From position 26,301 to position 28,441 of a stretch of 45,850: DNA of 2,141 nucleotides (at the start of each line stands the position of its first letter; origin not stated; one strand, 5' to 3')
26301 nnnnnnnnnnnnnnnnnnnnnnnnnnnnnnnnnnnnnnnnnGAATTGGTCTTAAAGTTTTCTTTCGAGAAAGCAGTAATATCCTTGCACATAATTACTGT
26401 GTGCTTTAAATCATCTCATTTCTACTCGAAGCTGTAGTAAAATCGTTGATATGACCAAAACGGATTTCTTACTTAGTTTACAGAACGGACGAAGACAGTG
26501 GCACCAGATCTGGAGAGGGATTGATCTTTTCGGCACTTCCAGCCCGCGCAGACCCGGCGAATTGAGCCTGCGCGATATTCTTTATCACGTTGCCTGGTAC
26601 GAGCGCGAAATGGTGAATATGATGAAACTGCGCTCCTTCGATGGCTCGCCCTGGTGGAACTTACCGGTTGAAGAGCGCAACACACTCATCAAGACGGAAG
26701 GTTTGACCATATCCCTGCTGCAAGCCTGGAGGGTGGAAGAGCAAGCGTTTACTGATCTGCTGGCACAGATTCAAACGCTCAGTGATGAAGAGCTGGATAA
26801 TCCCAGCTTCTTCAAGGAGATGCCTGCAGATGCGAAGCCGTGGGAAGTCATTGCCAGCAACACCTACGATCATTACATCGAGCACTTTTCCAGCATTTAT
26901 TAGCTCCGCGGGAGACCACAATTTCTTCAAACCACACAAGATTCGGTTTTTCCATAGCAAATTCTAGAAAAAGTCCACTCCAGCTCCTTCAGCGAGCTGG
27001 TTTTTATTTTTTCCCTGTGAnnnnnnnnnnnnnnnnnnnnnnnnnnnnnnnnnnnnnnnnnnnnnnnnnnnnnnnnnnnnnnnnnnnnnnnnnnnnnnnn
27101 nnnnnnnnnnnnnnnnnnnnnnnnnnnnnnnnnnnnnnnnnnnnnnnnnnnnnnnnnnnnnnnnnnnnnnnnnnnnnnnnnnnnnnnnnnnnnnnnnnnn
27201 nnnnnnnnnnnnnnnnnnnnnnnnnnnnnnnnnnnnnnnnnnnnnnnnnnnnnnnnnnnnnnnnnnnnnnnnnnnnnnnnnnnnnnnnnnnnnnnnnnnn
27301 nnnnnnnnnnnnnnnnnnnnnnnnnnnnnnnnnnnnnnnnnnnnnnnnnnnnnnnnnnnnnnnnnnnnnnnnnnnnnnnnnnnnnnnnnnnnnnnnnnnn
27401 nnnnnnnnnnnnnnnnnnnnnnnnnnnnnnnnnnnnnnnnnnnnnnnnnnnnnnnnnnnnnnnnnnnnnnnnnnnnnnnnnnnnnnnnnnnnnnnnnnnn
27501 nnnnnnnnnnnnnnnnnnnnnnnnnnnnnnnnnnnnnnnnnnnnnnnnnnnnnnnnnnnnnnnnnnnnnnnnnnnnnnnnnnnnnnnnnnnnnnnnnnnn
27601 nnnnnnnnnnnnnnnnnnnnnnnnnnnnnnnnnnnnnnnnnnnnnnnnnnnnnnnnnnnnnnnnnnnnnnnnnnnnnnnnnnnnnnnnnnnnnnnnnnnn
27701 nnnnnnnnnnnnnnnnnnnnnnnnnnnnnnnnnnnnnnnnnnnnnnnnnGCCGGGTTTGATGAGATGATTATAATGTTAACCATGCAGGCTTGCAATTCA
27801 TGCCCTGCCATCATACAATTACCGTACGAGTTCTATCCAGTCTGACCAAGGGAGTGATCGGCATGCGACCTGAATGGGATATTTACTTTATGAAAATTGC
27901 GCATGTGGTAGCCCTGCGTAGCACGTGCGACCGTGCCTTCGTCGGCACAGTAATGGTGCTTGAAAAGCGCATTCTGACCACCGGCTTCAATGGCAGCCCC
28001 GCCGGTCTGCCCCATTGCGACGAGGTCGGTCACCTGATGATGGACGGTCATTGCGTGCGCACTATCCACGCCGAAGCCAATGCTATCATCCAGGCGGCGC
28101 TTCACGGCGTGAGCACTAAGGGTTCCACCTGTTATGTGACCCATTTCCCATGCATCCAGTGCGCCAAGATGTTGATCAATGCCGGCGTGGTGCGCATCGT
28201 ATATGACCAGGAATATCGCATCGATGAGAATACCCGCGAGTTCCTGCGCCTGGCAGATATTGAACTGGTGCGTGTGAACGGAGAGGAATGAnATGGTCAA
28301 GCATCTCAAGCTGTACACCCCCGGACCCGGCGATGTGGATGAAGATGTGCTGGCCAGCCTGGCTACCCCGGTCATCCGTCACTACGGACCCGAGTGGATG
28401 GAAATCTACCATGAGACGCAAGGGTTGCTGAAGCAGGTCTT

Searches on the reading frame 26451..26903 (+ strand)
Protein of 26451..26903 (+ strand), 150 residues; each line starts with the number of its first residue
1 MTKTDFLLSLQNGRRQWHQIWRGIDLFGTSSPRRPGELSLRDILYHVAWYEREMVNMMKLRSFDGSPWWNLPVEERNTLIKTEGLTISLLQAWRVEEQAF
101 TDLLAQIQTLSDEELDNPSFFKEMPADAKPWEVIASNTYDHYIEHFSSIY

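Call 26: search_protein_families(library=pfam, proteins=[window:26451-26903:+], max_evalue=0.001)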
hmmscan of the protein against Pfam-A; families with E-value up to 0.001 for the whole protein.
window:26451-26903:+ (150 aa): 1 family
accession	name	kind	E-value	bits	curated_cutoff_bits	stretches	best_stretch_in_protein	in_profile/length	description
PF12867.12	DinB_2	-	0.00099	20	24.8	0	20-127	12-106/128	DinB superfamily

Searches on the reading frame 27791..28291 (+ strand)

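Call 104: search_protein_families(library=pfam, proteins=[window:27791-28291:+], max_evalue=0.01)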
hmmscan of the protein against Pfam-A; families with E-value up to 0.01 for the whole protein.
window:27791-28291:+ (166 aa): 3 families
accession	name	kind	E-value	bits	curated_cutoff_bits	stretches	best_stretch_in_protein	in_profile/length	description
PF00383.29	dCMP_cyt_deam_1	-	3.9e-24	84.9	25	1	28-138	2-100/102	Cytidine and deoxycytidylate deaminase zinc-binding region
PF14437.12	MafB19-deam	-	2.5e-16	60.3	27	1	28-142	2-103/142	MafB19-like deaminase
PF14439.12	Bd3614-deam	-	0.0013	19.1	38.5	1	91-141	34-91/113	Bd3614-like deaminase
